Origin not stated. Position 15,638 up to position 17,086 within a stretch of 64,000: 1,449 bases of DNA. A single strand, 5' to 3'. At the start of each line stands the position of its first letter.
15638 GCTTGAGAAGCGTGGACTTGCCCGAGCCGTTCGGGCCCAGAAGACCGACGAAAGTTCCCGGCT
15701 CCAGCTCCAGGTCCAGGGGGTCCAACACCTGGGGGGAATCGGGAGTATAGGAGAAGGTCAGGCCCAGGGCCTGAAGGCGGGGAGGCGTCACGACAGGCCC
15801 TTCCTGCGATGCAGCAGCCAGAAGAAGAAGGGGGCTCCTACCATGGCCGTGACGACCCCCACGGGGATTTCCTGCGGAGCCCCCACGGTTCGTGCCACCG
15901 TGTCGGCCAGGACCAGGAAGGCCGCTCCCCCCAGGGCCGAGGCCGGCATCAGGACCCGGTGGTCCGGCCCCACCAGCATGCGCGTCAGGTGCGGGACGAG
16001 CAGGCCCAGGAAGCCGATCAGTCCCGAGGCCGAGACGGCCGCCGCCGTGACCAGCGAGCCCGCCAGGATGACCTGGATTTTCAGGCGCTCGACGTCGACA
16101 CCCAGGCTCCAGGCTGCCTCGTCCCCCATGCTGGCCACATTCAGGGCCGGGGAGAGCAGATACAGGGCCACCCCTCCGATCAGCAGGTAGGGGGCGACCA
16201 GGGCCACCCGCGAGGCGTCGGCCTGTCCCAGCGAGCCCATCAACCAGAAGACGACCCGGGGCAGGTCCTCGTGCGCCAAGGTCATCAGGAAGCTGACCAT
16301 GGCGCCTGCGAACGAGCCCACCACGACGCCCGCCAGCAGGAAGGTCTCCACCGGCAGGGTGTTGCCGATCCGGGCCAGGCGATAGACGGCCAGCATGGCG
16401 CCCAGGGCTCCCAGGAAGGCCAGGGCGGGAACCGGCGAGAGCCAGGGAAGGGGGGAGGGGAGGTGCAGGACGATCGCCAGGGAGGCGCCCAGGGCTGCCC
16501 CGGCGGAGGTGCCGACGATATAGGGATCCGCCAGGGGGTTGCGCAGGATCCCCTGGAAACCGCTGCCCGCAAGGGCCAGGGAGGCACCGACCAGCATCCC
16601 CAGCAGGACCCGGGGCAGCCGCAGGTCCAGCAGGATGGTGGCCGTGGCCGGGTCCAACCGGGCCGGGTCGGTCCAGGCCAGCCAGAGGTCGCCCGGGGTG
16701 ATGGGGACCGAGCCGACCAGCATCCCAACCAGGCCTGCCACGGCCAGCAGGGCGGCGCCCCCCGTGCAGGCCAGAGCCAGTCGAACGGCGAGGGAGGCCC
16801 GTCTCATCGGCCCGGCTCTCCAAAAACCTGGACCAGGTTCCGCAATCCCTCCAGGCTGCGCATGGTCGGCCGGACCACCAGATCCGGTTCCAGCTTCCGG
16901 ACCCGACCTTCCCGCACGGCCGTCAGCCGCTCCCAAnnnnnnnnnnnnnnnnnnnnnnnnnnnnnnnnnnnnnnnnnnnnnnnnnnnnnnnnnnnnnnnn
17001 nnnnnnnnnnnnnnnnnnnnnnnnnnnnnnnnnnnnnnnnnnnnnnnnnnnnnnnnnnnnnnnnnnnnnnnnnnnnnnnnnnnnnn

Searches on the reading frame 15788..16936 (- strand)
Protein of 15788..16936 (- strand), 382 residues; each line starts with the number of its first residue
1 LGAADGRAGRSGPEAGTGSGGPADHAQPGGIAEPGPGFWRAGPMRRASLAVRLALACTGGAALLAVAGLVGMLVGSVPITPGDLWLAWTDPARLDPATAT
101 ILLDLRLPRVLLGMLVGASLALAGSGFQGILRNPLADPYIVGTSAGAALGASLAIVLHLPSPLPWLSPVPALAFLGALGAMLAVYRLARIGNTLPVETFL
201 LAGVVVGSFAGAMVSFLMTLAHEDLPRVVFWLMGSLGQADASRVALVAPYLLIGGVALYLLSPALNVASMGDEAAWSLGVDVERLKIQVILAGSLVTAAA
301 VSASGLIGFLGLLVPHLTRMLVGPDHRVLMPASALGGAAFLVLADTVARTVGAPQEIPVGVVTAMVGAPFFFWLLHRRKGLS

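Call 7: search_protein_families(library=pfam, proteins=[window:15788-16936:-], max_evalue=0.001)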
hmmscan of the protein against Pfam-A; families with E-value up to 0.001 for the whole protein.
window:15788-16936:- (382 aa): 1 family
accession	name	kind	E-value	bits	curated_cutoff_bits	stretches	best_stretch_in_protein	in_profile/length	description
PF01032.23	FecCD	-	4.6e-94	315.4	26.5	1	63-377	1-311/311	FecCD transport family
